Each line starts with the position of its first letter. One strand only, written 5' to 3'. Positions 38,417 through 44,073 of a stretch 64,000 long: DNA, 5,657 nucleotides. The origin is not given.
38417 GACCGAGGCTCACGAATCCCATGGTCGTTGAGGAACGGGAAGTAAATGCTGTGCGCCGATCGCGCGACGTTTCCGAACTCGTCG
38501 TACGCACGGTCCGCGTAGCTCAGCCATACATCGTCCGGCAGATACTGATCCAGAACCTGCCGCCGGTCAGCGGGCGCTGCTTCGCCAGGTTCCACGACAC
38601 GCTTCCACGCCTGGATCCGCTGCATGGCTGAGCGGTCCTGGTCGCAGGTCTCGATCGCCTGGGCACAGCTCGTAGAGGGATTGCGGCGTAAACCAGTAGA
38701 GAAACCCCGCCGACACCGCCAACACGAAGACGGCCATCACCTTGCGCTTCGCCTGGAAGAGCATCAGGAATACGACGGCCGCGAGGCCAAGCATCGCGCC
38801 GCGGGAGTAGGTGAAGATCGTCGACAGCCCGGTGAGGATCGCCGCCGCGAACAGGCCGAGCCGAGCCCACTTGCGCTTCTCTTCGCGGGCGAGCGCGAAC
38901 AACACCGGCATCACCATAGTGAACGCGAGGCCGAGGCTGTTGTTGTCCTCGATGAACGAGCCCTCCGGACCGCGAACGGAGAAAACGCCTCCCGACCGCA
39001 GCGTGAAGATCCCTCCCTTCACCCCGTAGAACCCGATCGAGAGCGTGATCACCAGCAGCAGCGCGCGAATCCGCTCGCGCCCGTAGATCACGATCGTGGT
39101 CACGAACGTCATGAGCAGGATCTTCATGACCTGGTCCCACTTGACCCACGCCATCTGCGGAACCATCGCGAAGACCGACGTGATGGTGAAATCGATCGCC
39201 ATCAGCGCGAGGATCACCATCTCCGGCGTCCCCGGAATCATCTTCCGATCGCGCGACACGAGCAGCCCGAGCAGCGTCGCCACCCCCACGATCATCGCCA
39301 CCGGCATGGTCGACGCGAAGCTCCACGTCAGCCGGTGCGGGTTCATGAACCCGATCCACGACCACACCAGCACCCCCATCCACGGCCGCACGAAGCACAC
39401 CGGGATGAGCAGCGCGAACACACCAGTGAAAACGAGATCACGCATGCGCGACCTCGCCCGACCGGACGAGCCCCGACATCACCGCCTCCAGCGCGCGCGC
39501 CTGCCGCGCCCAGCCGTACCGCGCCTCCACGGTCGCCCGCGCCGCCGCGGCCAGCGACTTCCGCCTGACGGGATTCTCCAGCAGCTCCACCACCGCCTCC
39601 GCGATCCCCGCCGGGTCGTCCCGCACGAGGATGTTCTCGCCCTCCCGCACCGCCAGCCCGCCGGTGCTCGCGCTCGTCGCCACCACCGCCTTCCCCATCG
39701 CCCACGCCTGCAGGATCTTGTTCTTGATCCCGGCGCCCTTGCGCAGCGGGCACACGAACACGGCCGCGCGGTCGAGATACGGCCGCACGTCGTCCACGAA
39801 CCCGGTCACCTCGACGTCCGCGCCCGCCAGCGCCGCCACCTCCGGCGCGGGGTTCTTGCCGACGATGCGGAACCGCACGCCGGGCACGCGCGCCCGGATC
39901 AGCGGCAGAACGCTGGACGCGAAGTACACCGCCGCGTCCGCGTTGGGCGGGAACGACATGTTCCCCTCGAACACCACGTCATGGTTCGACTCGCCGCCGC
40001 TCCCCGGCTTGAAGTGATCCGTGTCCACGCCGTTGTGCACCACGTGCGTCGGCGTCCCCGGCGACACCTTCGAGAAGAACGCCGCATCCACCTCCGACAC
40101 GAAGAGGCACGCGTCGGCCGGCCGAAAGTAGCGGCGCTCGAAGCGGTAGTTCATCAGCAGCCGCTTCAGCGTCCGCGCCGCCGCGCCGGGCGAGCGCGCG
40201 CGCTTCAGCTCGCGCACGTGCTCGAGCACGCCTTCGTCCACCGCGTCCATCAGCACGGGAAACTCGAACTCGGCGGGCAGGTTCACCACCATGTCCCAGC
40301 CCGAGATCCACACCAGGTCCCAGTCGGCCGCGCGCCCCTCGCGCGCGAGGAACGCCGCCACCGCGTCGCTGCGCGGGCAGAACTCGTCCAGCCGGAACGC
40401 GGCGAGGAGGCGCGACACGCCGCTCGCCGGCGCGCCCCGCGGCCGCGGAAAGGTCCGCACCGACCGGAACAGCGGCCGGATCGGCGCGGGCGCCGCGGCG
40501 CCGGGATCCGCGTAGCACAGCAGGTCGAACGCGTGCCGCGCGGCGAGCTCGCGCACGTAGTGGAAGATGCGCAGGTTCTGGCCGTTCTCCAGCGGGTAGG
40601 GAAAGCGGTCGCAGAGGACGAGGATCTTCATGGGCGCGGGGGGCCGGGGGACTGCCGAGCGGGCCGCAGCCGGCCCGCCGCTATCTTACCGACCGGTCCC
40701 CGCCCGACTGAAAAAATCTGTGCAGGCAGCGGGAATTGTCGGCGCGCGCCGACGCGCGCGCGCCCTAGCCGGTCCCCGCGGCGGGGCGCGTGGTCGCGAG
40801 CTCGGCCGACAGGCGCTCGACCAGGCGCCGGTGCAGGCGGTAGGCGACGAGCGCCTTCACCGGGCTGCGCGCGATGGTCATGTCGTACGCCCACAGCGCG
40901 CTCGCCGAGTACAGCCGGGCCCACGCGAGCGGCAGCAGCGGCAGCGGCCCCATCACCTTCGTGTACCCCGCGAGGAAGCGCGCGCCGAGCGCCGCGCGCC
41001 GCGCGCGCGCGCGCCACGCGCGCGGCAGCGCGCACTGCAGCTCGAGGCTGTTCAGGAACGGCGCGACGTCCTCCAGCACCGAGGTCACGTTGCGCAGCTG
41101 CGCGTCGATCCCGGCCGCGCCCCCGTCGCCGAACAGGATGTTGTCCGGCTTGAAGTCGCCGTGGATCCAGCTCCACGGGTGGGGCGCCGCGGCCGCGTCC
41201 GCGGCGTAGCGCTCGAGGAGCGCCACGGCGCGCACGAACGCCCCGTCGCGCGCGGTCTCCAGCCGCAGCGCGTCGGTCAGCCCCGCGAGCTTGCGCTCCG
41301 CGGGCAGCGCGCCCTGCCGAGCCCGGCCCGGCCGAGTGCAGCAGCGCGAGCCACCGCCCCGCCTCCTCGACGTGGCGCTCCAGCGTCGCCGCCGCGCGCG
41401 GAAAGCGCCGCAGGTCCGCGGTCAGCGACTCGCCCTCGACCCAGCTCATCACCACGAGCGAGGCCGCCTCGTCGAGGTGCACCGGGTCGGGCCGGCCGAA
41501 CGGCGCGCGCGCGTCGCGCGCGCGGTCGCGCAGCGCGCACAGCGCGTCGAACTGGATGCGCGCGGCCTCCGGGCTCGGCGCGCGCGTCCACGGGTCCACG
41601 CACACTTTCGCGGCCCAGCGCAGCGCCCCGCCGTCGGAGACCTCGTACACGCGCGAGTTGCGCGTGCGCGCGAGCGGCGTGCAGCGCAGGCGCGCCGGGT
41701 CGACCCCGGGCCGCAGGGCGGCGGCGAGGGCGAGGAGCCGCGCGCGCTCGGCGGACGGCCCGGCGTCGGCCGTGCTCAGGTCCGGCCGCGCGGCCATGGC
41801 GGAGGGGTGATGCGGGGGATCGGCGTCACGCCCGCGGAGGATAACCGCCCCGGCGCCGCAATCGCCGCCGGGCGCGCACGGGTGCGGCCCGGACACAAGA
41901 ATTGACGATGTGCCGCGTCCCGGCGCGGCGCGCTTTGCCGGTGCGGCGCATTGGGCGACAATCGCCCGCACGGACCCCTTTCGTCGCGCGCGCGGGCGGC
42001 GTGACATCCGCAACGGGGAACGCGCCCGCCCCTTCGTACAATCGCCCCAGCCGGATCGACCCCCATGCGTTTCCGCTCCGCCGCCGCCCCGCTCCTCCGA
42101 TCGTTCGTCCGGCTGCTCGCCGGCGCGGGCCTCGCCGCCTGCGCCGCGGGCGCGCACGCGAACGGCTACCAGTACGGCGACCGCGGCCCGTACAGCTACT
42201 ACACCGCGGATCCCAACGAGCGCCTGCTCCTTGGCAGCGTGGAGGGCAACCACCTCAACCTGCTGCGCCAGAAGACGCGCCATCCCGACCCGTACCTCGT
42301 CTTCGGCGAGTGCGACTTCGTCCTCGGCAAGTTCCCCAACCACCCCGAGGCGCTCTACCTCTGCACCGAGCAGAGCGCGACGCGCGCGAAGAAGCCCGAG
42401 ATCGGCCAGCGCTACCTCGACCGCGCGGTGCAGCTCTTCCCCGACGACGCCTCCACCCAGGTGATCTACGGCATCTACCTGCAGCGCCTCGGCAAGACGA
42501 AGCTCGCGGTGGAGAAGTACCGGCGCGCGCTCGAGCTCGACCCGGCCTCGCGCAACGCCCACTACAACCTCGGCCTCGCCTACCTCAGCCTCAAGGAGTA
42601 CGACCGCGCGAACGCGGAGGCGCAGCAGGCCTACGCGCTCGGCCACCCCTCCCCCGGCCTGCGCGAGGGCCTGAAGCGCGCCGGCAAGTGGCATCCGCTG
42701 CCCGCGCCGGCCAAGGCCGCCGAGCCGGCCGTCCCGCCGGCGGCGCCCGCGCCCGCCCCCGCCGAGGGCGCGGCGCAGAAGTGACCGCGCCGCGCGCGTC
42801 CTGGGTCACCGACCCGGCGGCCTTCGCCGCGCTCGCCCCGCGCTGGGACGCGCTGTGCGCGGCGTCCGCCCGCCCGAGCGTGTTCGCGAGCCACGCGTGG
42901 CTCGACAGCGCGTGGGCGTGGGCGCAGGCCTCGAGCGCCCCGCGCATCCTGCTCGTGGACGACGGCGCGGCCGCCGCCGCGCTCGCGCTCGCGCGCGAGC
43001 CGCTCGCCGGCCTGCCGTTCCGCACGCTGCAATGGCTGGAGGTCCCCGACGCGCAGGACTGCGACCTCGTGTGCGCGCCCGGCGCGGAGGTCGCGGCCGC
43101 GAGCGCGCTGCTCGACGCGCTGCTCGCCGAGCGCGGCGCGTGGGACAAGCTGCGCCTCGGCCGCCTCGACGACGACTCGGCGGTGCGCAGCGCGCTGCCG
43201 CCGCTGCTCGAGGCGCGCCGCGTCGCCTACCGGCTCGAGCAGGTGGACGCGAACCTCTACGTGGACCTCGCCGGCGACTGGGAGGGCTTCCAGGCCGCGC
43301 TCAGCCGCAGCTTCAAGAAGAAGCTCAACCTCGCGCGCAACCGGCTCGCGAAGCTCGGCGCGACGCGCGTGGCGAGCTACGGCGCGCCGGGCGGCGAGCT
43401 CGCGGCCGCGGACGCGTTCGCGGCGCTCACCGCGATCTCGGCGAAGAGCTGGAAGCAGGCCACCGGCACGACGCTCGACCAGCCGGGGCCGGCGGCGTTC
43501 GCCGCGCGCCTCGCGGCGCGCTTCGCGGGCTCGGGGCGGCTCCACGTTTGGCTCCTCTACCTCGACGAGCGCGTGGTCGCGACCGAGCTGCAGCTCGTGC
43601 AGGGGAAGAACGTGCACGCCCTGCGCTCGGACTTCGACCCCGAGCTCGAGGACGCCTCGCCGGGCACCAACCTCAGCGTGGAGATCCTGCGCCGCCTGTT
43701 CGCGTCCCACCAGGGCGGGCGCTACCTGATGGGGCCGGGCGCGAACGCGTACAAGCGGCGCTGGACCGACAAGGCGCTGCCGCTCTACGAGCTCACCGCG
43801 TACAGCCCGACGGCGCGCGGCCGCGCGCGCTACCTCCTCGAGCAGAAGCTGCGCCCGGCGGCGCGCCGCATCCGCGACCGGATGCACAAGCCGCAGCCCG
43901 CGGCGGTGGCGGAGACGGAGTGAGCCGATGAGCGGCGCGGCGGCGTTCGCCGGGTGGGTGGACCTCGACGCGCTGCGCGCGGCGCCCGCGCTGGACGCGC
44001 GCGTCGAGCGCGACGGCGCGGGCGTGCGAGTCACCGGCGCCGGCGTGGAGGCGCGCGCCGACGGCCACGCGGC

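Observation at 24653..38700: ~14-kb lower-GC cassette in the middle of the XrtA locus in which every recognisable gene is frame-broken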

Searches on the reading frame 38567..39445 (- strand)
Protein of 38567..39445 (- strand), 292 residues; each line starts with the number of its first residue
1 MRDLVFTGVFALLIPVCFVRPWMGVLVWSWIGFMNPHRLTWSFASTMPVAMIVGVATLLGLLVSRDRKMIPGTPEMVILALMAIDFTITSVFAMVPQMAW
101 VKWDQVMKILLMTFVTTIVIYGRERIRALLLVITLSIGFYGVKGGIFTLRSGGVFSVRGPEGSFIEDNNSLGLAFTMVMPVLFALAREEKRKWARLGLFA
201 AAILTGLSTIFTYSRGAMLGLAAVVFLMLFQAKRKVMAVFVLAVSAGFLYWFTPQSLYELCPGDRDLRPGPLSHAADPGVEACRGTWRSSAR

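Call 13: search_protein_families(library=ncbifam, max_evalue=0.00001, proteins=[window:38567-39445:-])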
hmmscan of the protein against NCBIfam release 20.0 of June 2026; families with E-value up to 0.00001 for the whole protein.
window:38567-39445:- (292 aa): 1 family
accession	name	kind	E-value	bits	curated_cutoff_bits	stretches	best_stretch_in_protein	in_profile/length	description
TIGR03097.1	PEP_O_lig_1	hypoth_equivalog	5.7e-85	285.6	188.1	1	2-259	1-258/408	putative O-glycosylation ligase, exosortase A system-associated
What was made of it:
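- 38204..39445 (-): XrtA-associated O-glycosylation ligase; clean from 39,445 down to 38,666, then 7 frame shifts. The intact frame covers TIGR03097 profile positions 1-258 of 408 (call 13).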

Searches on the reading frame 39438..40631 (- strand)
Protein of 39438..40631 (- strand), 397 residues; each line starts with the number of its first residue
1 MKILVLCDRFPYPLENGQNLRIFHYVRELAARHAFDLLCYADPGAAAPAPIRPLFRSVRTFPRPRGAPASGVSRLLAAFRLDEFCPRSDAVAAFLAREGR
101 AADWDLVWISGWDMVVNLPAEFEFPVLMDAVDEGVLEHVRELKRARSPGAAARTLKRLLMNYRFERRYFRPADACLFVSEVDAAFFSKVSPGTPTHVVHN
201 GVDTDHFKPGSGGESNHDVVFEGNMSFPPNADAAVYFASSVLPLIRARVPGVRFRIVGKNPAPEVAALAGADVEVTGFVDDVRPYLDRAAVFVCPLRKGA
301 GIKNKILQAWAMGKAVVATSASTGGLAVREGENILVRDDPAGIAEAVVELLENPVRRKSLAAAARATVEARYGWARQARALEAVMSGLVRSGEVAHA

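Call 13: search_protein_families(library=ncbifam, max_evalue=0.00001, proteins=[window:39438-40631:-])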
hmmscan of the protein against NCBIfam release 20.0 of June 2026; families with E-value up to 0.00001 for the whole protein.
window:39438-40631:- (397 aa): 6 families
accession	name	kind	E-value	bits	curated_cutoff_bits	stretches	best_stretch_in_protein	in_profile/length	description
TIGR03087.1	stp1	hypoth_equivalog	2.8e-70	237.5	316.65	1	3-385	1-394/397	TIGR03087 family PEP-CTERM/XrtA system glycosyltransferase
TIGR03088.1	stp2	hypoth_equivalog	2.1e-11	43.5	409.05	1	193-385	160-370/374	TIGR03088 family PEP-CTERM/XrtA system glycosyltransferase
NF041876.1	EPS_EpsE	equivalog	5.1e-09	35.9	400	1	279-381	284-389/389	exopolysaccharide biosynthesis GT4 family glycosyltransferase EpsE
NF038229.1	Glyco4_Geo_Pelo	equivalog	7.3e-07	28.5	400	1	300-388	248-336/338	GPMC system family 4 glycosyltransferase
TIGR02149.1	glgA_Coryne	subfamily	1.7e-06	27.4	302.4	0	281-379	276-381/391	glycogen synthase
TIGR04063.1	stp3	hypoth_equivalog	7.8e-06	25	442.05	0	305-388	310-395/397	TIGR04063 family PEP-CTERM/XrtA system glycosyltransferase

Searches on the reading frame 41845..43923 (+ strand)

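Call 41: search_protein_families(library=pfam, max_evalue=0.01, proteins=[window:41845-43923:+])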
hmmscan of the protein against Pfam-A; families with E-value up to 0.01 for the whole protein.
window:41845-43923:+ (692 aa): 1 family
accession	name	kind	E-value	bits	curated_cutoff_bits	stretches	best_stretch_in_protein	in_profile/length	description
PF13480.13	Acetyltransf_6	-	1.2e-18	68.1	22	1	488-638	1-143/143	Acetyltransferase (GNAT) domain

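Call 48: search_protein_families(library=ncbifam, max_evalue=0.001, proteins=[window:41845-43923:+])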
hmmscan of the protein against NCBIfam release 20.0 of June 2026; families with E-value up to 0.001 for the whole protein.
window:41845-43923:+ (692 aa): 1 family
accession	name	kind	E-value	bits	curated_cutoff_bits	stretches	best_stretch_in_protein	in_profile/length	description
NF047385.1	T4SS_GNAT_BspF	exception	1.5e-05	23.8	775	1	483-617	219-351/428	type IV secretion system effector crotonyl transferase BspF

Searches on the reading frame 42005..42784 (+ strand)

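Call 41: search_protein_families(library=pfam, max_evalue=0.01, proteins=[window:42005-42784:+])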
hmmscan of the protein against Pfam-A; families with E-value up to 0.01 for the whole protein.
window:42005-42784:+ (259 aa): 15 families
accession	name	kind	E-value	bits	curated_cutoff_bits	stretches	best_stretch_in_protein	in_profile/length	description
PF07719.23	TPR_2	-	1.2e-10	41.1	27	2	155-181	7-33/34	Tetratricopeptide repeat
PF13414.12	TPR_11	-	6.3e-10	39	26.8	1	162-195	7-40/42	TPR repeat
PF00515.34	TPR_1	-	2.5e-09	37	27.8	2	185-202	3-20/34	Tetratricopeptide repeat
PF13432.12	TPR_16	-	1.4e-07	32.3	32.7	1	157-212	5-60/65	Tetratricopeptide repeat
PF13431.12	TPR_17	-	2.5e-07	30.9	24.4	1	172-202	2-32/34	Tetratricopeptide repeat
PF13428.12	TPR_14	-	5.2e-07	30.2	23.5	1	152-190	4-42/44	Tetratricopeptide repeat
PF13424.12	TPR_12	-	3.6e-06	27.5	30.1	1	127-179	15-75/77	Tetratricopeptide repeat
PF14559.12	TPR_19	-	4.3e-06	27.4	25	1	163-206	5-48/68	Tetratricopeptide repeat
PF13181.12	TPR_8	-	5.9e-06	26.5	25.7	0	156-181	8-33/34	Tetratricopeptide repeat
PF12895.13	ANAPC3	-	2.6e-05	24.8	27.2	1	137-202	11-75/82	Anaphase-promoting complex, cyclosome, subunit 3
PF13371.12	TPR_9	-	0.0001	22.7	35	1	125-185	5-65/73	Tetratricopeptide repeat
PF13176.12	TPR_7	-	0.004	17.6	27.9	0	158-180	9-32/36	Tetratricopeptide repeat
PF13429.12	TPR_15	-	0.0044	16.9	26.2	1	116-199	116-196/280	Tetratricopeptide repeat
PF13174.12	TPR_6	-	0.0065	17.5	26.3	0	185-208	2-25/33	Tetratricopeptide repeat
PF24575.1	TPR_Slam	-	0.0068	17.2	35.2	0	152-204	50-102/104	Surface lipoprotein assembly modifier, N-terminal TPR repeats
